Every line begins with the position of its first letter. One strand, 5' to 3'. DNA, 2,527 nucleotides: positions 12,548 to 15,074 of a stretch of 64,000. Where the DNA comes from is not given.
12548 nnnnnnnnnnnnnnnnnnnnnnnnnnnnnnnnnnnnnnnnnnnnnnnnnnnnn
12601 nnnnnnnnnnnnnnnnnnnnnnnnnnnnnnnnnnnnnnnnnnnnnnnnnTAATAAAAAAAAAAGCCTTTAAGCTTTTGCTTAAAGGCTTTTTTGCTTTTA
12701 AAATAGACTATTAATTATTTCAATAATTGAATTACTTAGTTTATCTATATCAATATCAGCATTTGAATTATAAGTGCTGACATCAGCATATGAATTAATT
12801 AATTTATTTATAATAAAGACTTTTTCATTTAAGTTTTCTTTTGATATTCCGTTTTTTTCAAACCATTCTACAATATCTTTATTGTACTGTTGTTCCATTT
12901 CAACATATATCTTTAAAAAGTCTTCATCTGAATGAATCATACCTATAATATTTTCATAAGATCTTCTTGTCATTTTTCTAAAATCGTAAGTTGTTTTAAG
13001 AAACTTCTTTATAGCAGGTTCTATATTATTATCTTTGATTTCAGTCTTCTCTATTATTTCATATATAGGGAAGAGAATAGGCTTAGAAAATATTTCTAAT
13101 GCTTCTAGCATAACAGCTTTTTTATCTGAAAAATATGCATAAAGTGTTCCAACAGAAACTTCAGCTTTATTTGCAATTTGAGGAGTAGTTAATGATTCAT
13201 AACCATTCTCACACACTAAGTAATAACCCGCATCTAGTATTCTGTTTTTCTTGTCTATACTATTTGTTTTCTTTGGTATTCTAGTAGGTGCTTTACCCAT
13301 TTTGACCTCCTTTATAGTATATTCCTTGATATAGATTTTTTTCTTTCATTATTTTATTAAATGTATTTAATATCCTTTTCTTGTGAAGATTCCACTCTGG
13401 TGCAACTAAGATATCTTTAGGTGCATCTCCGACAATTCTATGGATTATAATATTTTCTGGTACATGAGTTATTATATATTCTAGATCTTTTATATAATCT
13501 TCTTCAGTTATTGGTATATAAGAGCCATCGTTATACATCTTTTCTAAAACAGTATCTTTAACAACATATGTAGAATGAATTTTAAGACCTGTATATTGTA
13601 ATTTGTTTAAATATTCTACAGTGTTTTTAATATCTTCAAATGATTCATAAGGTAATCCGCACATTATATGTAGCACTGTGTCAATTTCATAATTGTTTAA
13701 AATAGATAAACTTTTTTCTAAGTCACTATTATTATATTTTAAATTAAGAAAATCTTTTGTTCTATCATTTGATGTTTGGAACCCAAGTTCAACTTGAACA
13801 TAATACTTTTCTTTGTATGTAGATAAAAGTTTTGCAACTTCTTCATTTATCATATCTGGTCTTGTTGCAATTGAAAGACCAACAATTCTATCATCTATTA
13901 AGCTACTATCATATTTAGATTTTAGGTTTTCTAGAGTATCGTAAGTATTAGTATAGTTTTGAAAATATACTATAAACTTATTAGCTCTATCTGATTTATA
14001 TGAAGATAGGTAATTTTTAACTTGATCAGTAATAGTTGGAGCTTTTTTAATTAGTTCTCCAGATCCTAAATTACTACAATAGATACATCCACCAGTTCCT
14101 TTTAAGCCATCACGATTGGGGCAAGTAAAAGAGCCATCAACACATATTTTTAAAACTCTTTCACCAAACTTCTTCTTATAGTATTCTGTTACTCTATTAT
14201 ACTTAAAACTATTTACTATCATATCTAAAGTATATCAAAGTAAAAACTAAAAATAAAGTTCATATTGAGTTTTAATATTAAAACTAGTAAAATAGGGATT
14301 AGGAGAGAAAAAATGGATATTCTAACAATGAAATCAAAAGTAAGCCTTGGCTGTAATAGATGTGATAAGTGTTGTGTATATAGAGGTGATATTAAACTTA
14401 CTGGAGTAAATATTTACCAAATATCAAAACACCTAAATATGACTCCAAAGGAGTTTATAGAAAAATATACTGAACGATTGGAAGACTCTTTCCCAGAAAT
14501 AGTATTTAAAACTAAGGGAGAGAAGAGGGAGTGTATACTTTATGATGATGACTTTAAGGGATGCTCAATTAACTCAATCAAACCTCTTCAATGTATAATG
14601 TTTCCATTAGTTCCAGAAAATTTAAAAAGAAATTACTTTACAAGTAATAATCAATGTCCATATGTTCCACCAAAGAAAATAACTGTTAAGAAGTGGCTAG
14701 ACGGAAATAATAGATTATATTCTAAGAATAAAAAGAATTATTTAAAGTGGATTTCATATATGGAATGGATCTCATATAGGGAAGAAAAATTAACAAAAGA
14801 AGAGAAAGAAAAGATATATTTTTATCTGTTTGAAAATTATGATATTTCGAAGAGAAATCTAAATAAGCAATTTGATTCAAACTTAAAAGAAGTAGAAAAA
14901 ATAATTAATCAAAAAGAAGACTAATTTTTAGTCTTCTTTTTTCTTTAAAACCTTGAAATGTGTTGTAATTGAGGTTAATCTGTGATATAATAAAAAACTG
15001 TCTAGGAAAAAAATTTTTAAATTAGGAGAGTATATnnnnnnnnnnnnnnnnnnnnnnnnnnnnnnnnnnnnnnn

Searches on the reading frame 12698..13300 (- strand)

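Call 62: search_protein_families(library=pfam, proteins=[window:12698-13300:-], max_evalue=0.001)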
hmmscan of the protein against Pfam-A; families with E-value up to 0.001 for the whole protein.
window:12698-13300:- (200 aa): 1 family
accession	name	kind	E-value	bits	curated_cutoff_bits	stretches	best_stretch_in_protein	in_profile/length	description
PF00440.29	TetR_N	-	6.7e-12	45.4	24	1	21-66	1-46/47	Bacterial regulatory proteins, tetR family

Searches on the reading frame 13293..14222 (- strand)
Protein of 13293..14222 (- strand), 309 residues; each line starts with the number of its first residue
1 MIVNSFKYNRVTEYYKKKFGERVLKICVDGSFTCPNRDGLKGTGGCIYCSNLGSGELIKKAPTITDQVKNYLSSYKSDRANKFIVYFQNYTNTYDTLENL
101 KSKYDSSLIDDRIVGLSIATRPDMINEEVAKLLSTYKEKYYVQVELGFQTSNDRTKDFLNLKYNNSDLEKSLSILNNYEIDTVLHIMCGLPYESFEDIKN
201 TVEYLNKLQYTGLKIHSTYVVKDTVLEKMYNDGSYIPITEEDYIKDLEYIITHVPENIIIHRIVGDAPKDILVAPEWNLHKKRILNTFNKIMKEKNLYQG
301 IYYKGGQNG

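Call 62: search_protein_families(library=pfam, proteins=[window:13293-14222:-], max_evalue=0.001)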
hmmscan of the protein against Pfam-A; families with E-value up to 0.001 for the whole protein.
window:13293-14222:- (309 aa): 2 families
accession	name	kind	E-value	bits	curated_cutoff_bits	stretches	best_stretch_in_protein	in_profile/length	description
PF16199.10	Radical_SAM_C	-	1.2e-25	89.8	31.9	1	212-293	3-84/85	Radical_SAM C-terminal domain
PF04055.27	Radical_SAM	-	4.6e-14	53.4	29.5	1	44-205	9-166/166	Radical SAM superfamily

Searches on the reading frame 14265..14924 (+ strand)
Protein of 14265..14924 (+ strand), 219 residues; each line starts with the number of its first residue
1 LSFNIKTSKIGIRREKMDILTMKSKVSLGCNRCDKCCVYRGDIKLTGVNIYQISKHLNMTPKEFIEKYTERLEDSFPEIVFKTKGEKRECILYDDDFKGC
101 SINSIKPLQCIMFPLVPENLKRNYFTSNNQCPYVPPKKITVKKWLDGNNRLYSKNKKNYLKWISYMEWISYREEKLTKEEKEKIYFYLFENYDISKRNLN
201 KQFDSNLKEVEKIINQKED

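Call 62: search_protein_families(library=pfam, proteins=[window:14265-14924:+], max_evalue=0.001)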
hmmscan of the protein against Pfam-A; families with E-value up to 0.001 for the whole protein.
window:14265-14924:+ (219 aa): 1 family
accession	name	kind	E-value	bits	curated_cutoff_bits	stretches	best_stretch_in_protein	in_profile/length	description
PF03692.20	CxxCxxCC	-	1.1e-07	32.9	23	1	30-131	2-84/85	Putative zinc- or iron-chelating domain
